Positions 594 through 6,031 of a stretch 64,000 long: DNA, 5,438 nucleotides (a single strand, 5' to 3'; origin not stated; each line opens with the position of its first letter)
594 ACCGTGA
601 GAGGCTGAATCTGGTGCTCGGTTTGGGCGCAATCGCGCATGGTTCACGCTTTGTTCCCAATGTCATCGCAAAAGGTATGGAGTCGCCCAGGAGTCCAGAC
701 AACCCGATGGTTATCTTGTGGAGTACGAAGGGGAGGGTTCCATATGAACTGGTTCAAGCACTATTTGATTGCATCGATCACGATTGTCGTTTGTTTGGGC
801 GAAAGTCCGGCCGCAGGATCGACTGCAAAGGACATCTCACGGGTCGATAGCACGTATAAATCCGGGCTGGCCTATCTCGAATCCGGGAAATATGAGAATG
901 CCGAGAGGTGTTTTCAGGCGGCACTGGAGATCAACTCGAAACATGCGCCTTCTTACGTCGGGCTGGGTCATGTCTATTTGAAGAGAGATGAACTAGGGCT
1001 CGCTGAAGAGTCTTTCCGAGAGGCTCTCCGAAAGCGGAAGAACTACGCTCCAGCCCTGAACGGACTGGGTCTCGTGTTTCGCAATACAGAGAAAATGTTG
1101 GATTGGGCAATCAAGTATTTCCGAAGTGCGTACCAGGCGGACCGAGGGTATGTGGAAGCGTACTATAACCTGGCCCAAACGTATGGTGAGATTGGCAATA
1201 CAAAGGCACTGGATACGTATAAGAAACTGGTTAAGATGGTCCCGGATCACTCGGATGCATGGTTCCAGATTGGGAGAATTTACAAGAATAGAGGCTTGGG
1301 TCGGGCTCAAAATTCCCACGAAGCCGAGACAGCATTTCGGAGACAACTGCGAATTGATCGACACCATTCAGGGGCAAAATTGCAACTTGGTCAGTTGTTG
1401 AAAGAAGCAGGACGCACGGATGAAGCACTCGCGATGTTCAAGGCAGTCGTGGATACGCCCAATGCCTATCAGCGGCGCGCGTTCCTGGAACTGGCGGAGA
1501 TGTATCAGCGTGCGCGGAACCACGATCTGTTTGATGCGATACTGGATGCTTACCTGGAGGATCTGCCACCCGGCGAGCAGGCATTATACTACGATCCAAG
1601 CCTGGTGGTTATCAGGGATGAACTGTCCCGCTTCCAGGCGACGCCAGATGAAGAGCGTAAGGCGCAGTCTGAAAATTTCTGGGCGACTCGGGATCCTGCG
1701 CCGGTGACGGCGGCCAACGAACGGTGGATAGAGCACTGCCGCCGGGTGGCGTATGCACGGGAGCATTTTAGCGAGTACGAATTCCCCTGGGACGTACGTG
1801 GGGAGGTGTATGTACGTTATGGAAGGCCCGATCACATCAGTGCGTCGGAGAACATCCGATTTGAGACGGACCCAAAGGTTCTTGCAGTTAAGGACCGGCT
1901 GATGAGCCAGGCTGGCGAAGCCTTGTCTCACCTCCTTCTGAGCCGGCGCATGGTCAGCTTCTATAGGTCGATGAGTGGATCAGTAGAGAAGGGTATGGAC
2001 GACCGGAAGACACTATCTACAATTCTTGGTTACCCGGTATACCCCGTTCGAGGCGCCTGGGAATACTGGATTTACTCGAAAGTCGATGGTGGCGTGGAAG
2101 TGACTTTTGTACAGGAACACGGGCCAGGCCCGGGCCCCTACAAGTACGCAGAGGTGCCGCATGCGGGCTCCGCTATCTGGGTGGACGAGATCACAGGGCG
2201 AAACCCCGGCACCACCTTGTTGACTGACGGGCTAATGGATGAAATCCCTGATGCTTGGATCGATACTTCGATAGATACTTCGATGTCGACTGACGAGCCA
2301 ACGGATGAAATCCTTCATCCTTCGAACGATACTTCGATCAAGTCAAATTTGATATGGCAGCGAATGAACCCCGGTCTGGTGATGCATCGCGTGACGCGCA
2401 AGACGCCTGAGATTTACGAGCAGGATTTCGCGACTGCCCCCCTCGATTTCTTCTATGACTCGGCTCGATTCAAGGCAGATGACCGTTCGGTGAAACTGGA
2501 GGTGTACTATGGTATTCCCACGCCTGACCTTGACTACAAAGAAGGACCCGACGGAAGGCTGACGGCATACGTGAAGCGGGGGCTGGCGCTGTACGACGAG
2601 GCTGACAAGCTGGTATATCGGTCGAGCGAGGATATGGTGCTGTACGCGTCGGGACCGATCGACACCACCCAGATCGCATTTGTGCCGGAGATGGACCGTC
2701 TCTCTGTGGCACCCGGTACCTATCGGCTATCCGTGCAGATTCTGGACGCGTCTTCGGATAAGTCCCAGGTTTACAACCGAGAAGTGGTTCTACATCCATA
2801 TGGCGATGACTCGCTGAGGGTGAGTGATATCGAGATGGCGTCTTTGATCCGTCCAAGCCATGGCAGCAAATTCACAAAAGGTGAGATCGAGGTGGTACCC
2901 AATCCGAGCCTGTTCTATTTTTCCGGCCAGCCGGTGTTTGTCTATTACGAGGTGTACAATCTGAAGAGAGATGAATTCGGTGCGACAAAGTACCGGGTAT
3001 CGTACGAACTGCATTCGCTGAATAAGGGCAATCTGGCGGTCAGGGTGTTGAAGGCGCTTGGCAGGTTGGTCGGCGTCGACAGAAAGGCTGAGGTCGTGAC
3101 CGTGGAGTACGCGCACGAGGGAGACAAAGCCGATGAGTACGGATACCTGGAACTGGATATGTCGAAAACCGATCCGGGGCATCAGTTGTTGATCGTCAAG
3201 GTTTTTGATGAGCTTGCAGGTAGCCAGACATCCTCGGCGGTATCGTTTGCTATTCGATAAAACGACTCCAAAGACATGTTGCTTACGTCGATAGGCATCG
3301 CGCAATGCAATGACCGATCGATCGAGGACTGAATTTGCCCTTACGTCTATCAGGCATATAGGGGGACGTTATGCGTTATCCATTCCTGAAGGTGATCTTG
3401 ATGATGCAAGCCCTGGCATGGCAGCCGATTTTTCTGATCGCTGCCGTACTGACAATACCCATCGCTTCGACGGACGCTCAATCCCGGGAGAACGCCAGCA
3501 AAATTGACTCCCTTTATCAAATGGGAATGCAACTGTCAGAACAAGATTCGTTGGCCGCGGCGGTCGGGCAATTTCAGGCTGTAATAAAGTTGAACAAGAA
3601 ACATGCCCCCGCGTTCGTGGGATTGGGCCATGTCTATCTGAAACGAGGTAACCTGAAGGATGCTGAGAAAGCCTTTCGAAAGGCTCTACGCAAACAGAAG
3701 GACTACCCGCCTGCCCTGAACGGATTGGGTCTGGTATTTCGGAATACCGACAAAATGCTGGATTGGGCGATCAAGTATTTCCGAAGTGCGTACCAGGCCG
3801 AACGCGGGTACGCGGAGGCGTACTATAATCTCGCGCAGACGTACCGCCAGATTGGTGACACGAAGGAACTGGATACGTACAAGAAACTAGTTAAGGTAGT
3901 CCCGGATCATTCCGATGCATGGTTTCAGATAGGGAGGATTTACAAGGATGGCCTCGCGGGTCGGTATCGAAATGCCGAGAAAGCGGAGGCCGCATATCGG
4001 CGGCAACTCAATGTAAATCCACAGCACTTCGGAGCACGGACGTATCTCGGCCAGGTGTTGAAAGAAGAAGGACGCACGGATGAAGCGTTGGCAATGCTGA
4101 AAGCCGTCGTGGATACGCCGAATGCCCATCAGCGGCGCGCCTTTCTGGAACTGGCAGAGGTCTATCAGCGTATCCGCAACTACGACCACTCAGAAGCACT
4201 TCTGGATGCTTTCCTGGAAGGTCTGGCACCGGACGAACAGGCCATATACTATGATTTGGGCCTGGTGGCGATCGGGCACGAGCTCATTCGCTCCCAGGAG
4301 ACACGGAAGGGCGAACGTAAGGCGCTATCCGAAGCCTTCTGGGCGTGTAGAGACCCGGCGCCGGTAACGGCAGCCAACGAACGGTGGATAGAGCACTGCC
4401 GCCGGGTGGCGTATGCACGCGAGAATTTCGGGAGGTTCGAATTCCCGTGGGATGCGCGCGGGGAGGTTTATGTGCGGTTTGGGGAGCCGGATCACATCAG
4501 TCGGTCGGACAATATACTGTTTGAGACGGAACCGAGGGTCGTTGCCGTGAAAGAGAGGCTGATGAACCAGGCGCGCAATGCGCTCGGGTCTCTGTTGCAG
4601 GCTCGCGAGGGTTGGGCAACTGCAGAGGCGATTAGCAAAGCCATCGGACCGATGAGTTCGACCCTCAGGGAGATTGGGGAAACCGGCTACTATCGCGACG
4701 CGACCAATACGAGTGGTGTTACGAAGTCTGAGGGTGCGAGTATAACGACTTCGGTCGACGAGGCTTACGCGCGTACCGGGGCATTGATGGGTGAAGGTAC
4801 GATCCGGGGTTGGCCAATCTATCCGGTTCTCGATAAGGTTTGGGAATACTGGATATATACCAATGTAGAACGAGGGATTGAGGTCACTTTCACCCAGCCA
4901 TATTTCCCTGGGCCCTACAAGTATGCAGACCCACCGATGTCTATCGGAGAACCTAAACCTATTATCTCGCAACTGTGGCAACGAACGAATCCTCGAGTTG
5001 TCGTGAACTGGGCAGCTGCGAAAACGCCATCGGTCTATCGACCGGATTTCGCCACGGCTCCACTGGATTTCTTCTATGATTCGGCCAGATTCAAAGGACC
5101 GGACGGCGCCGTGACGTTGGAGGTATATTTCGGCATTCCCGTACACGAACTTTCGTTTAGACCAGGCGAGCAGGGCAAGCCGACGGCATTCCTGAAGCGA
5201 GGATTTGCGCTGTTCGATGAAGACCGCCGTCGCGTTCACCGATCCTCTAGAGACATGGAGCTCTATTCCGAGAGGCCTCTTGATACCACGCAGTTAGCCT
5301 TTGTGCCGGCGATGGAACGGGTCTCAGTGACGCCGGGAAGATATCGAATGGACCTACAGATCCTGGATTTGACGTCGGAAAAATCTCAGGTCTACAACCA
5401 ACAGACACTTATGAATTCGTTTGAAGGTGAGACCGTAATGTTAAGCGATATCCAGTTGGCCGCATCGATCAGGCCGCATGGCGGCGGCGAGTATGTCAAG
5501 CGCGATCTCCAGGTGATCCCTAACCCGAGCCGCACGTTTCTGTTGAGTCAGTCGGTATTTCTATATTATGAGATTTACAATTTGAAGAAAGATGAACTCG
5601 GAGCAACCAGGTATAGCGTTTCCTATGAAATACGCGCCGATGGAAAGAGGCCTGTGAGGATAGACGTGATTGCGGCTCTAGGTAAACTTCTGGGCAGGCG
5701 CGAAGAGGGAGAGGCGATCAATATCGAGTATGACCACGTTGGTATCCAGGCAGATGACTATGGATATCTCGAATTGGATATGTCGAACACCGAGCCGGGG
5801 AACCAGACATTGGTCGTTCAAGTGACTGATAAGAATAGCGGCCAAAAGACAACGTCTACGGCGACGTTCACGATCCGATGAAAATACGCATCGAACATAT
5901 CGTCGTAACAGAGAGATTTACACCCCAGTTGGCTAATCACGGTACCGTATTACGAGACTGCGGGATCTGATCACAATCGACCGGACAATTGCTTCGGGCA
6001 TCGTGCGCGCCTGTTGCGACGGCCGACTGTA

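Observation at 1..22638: Array of seven TPR plus GWxTD-type exported paralogs in three subfamilies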

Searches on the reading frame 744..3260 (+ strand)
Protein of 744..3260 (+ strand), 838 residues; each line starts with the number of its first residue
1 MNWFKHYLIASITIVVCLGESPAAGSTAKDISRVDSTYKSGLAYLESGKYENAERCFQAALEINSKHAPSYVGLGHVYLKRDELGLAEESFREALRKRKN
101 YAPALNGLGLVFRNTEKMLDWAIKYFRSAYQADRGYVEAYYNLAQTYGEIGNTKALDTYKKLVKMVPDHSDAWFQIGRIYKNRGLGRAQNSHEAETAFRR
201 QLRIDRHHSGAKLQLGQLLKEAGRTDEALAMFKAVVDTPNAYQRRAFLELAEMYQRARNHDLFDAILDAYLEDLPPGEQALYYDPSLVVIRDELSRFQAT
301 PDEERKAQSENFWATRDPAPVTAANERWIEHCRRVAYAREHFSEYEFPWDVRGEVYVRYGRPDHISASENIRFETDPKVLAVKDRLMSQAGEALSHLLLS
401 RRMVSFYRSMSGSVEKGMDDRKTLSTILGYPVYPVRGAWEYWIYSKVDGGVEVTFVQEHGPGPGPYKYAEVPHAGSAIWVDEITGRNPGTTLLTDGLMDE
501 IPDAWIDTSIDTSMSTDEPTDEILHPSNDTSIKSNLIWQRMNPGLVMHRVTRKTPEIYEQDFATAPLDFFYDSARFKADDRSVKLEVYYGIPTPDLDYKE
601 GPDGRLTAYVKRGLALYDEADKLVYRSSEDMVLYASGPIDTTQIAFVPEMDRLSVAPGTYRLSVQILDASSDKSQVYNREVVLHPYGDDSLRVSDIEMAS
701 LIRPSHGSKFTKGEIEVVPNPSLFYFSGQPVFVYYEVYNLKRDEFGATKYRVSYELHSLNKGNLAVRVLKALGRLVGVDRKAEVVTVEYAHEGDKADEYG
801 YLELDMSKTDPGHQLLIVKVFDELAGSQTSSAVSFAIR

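Call 7: search_protein_families(library=ncbifam, proteins=[window:744-3260:+], max_evalue=0.01)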
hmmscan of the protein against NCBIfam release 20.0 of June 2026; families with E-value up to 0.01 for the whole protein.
window:744-3260:+ (838 aa): 26 families (the best 25 are shown)
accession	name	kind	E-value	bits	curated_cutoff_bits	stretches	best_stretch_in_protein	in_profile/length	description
TIGR02917.1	PEP_TPR_lipo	equivalog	1.1e-22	79.8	312.2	2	40-183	471-614/899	XrtA/PEP-CTERM system TPR-repeat protein PrsT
TIGR02521.1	type_IV_pilW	equivalog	8.9e-22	77.8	154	2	8-137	3-132/234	type IV pilus biogenesis/stability protein PilW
TIGR04514.1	GWxTD_dom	domain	5.1e-16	59.1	28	1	288-369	9-91/105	GWxTD domain-containing protein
NF040959.1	MamA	equivalog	2.9e-15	56.3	200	2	31-130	68-166/204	magnetosome protein MamA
NF008757.0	PRK11788.1-5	equivalog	1.4e-12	47.5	363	1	23-278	24-283/388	lipopolysaccharide assembly protein LapB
NF033920.0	C39_PA2778_fam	equivalog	8.7e-10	38.4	150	2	42-116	164-238/255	PA2778 family cysteine peptidase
NF008756.0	PRK11788.1-4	equivalog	5.1e-09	35.6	474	1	24-268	25-273/389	lipopolysaccharide assembly protein LapB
TIGR02552.1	LcrH_SycD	equivalog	7.5e-09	35.4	104.8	1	41-99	59-117/136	SycD/LcrH family type III secretion system chaperone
NF033758.1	gliding_GltE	equivalog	3.3e-08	32.9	225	1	38-166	226-355/411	adventurous gliding motility TPR repeat lipoprotein GltE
NF033762.1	social_mot_Tgl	equivalog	5.1e-08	32.6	225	2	27-184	24-184/252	social motility TPR repeat lipoprotein Tgl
NF040561.1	PrimPol_Msp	equivalog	7.3e-08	31.4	200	1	190-257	6-72/515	CRISPR-associated primase-polymerase type A1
NF002725.1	PRK02603.1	equivalog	1.1e-07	32.1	143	1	131-197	68-135/173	photosystem I assembly protein Ycf3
NF008520.0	PRK11447.1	equivalog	1e-06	26.8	858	1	39-115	356-432/1157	cellulose synthase complex outer membrane protein BcsC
TIGR02795.1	tol_pal_ybgF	equivalog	1.4e-06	28.9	90.1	0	36-100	4-71/119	tol-pal system protein YbgF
NF008755.0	PRK11788.1-3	equivalog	1.7e-05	24.3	430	1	152-259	52-156/388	lipopolysaccharide assembly protein LapB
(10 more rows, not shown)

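Call 8: search_protein_families(library=pfam, proteins=[window:744-3260:+], max_evalue=0.001)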
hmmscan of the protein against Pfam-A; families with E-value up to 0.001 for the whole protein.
window:744-3260:+ (838 aa): 13 families
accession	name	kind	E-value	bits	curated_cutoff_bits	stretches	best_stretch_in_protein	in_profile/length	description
PF13181.12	TPR_8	-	9.1e-20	69.5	25.7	1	38-67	5-34/34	Tetratricopeptide repeat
PF14559.12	TPR_19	-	2.2e-18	66.8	25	2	190-236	6-52/68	Tetratricopeptide repeat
PF13431.12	TPR_17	-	7e-17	60.7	24.4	0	159-184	2-27/34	Tetratricopeptide repeat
PF00515.34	TPR_1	-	7.3e-16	57.7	27.8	1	41-67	8-34/34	Tetratricopeptide repeat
PF13414.12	TPR_11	-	4.8e-15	55.4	26.8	1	41-80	1-40/42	TPR repeat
PF13432.12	TPR_16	-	2.6e-13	50.6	32.7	1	38-99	1-62/65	Tetratricopeptide repeat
PF13428.12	TPR_14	-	4.4e-12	45.9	23.5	0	211-252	3-43/44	Tetratricopeptide repeat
PF13424.12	TPR_12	-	1.9e-11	44.4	30.1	1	37-98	5-75/77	Tetratricopeptide repeat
PF13174.12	TPR_6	-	6.3e-11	42.6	26.3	0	138-168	1-32/33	Tetratricopeptide repeat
PF07719.23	TPR_2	-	6.7e-11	41.9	27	1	40-66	7-33/34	Tetratricopeptide repeat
PF13176.12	TPR_7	-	1e-06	28.8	27.9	0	41-63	6-28/36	Tetratricopeptide repeat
PF13374.12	TPR_10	-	4.1e-06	27.1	27.5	0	214-237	7-30/42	Tetratricopeptide repeat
PF20094.4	GWxTD_dom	-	4e-05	23.9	26.9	1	292-370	44-120/172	GWxTD domain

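Call 72: find_encoding_contigs(protein=window:744-3260:+, flank=10000, max_places=4)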
Protein window:744-3260:+ (838 aa): 1 contig read that carries it; 1 place shown.
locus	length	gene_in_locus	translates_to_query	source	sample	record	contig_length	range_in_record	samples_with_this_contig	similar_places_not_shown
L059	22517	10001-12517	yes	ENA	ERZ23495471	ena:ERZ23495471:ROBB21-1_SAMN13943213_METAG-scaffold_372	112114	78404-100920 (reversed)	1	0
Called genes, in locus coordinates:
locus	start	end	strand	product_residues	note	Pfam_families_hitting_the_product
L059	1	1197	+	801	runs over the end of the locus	PF12704:MacB_PCD, PF02687:FtsX, PF12704:MacB_PCD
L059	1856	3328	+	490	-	PF12895:ANAPC3 (faint), PF13431:TPR_17 (faint), PF00515:TPR_1 (weak), PF13414:TPR_11 (weak), PF13424:TPR_12, PF13432:TPR_16, PF14559:TPR_19, PF14559:TPR_19 (weak), +9 more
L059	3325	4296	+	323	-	-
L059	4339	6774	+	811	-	PF00515:TPR_1 (faint), PF07719:TPR_2 (faint), PF13174:TPR_6 (faint), PF13181:TPR_8 (faint), PF13414:TPR_11 (faint), PF13432:TPR_16 (weak), PF13432:TPR_16 (weak), PF14559:TPR_19 (weak), +6 more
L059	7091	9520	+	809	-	PF13424:TPR_12 (faint), PF07719:TPR_2 (faint), PF13428:TPR_14 (faint), PF13432:TPR_16 (faint), PF14559:TPR_19 (faint), PF13414:TPR_11 (faint)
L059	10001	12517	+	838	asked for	PF13431:TPR_17 (faint), PF00515:TPR_1 (weak), PF07719:TPR_2 (faint), PF13174:TPR_6 (faint), PF13176:TPR_7 (faint), PF13414:TPR_11 (weak), PF13424:TPR_12 (weak), PF13432:TPR_16 (weak), +4 more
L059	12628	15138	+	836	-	PF12895:ANAPC3 (faint), PF07719:TPR_2 (faint), PF13174:TPR_6 (faint), PF13181:TPR_8 (faint), PF13374:TPR_10 (faint), PF13432:TPR_16 (weak), PF00515:TPR_1 (weak), PF14559:TPR_19 (weak), +7 more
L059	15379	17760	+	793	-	PF13428:TPR_14 (faint), PF13432:TPR_16 (faint), PF13181:TPR_8 (faint), PF13414:TPR_11 (faint), PF14559:TPR_19 (faint)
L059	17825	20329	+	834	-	PF07719:TPR_2 (faint), PF13181:TPR_8 (faint), PF13414:TPR_11 (weak), PF13424:TPR_12 (faint), PF13428:TPR_14 (faint), PF13431:TPR_17 (faint), PF13432:TPR_16 (faint), PF14559:TPR_19 (weak)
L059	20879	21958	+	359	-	PF07250:Glyoxal_oxid_N (faint), PF13418:Beta-prop_TYW4 (faint), PF24681:Kelch_KLHDC2_KLHL20_DRC7 (faint), PF24981:Beta-prop_ATRN-LZTR1 (faint), PF01344:Kelch_1 (faint), PF07646:Kelch_2 (faint), PF13415:Beta-prop_FBX42 (weak)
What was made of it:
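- The source is a metagenome scaffold (call 72).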

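Call 90: search_protein_families(library=padloc, proteins=[window:744-3260:+], max_evalue=0.001)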
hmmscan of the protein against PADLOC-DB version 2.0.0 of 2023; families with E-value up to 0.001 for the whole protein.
window:744-3260:+ (838 aa): 1 family
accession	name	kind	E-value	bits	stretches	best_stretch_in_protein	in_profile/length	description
PDLC01101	PrimPol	-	0.00026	17.8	0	117-155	47-85/490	adaptation polymerase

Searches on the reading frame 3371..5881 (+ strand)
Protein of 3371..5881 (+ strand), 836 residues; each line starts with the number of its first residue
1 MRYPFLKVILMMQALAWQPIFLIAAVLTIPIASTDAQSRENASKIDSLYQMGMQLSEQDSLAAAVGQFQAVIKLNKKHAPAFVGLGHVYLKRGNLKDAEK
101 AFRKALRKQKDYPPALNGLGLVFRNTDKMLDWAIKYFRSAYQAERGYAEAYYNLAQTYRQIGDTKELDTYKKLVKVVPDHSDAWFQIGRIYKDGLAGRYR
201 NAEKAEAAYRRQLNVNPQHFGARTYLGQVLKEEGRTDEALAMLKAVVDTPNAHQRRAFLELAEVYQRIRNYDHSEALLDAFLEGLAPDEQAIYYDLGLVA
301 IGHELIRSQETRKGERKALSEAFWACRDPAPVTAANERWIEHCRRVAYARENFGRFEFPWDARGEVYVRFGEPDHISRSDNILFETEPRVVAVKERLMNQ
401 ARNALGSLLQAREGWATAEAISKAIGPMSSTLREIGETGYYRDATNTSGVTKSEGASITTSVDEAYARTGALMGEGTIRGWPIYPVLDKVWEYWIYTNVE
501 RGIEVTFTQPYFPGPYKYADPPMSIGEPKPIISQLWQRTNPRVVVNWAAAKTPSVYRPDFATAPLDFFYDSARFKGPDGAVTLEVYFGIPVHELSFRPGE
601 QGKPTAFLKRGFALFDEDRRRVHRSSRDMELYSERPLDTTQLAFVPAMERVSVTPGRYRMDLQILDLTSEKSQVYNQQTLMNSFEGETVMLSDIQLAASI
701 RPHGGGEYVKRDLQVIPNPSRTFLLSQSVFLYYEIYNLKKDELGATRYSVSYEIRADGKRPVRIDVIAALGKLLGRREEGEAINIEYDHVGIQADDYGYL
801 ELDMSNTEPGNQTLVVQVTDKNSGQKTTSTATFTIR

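Call 7: search_protein_families(library=ncbifam, proteins=[window:3371-5881:+], max_evalue=0.01)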
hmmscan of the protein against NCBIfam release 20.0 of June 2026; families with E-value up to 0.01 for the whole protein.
window:3371-5881:+ (836 aa): 22 families
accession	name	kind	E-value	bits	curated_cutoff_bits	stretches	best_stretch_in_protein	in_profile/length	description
TIGR02917.1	PEP_TPR_lipo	equivalog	2.6e-19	68.6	312.2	1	57-292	511-740/899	XrtA/PEP-CTERM system TPR-repeat protein PrsT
NF040959.1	MamA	equivalog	2.5e-16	59.8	200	2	39-166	65-191/204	magnetosome protein MamA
TIGR02521.1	type_IV_pilW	equivalog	8.3e-16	58.2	154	2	34-183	22-171/234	type IV pilus biogenesis/stability protein PilW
TIGR04514.1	GWxTD_dom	domain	2.9e-13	50.2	28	1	307-380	17-91/105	GWxTD domain-containing protein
NF033762.1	social_mot_Tgl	equivalog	5.3e-12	45.6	225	2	143-247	26-127/252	social motility TPR repeat lipoprotein Tgl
NF008757.0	PRK11788.1-5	equivalog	2.1e-10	40.3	363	1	31-283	21-277/388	lipopolysaccharide assembly protein LapB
NF033920.0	C39_PA2778_fam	equivalog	2.4e-09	37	150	1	47-125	158-236/255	PA2778 family cysteine peptidase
TIGR02552.1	LcrH_SycD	equivalog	2.8e-09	36.8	104.8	1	43-113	16-86/136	SycD/LcrH family type III secretion system chaperone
NF008756.0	PRK11788.1-4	equivalog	2.7e-08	33.2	474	1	34-280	24-274/389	lipopolysaccharide assembly protein LapB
TIGR02795.1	tol_pal_ybgF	equivalog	1.4e-07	32.2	90.1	0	196-279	15-100/119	tol-pal system protein YbgF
NF008520.0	PRK11447.1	equivalog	7.1e-06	24.1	858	1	53-125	359-431/1157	cellulose synthase complex outer membrane protein BcsC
NF033758.1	gliding_GltE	equivalog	1.1e-05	24.7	225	1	72-185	215-328/411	adventurous gliding motility TPR repeat lipoprotein GltE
NF002725.1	PRK02603.1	equivalog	1.4e-05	25.2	143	0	47-126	37-119/173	photosystem I assembly protein Ycf3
NF052415.1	T3SS_chap_SctY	equivalog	6.7e-05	23.4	70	1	198-283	18-105/106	type III secretion apparatus assembly chaperone SctY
NF040561.1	PrimPol_Msp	equivalog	0.00011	20.9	200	0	131-191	42-95/515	CRISPR-associated primase-polymerase type A1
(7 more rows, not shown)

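Call 8: search_protein_families(library=pfam, proteins=[window:3371-5881:+], max_evalue=0.001)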
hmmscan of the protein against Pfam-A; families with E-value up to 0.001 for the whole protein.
window:3371-5881:+ (836 aa): 16 families
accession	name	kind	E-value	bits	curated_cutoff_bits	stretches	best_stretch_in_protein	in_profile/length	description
PF13431.12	TPR_17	-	1.5e-18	65.8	24.4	0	68-99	2-33/34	Tetratricopeptide repeat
PF14559.12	TPR_19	-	1.7e-17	63.9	25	2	57-115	3-60/68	Tetratricopeptide repeat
PF13428.12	TPR_14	-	2.4e-17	62.1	23.5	0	83-120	5-42/44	Tetratricopeptide repeat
PF13432.12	TPR_16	-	3.7e-14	53.3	32.7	2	51-112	3-64/65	Tetratricopeptide repeat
PF00515.34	TPR_1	-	1.7e-13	50.2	27.8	1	79-110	1-32/34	Tetratricopeptide repeat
PF13181.12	TPR_8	-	1.8e-13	49.9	25.7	0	80-107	2-29/34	Tetratricopeptide repeat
PF07719.23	TPR_2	-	2.6e-12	46.3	27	1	81-111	3-33/34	Tetratricopeptide repeat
PF13414.12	TPR_11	-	5.2e-11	42.5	26.8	1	86-123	1-38/42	TPR repeat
PF13176.12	TPR_7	-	4e-09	36.3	27.9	0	81-110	1-32/36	Tetratricopeptide repeat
PF13424.12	TPR_12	-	2.2e-08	34.6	30.1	0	81-141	5-72/77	Tetratricopeptide repeat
PF13174.12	TPR_6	-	1e-07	32.5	26.3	0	149-179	1-32/33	Tetratricopeptide repeat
PF13374.12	TPR_10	-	1.2e-07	31.9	27.5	0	85-109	8-32/42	Tetratricopeptide repeat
PF23914.1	TPR_CcmH_CycH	-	9.6e-06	26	42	0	178-289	47-155/158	Cytochrome c-type biogenesis protein H TPR domain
PF12895.13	ANAPC3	-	1.3e-05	25.8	27.2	0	201-279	4-80/82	Anaphase-promoting complex, cyclosome, subunit 3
PF07721.20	TPR_4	-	0.00012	22.8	27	0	222-243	3-24/26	Tetratricopeptide repeat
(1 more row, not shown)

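Call 90: search_protein_families(library=padloc, proteins=[window:3371-5881:+], max_evalue=0.001)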
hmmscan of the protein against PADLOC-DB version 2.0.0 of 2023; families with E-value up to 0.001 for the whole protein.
window:3371-5881:+ (836 aa): 0 families
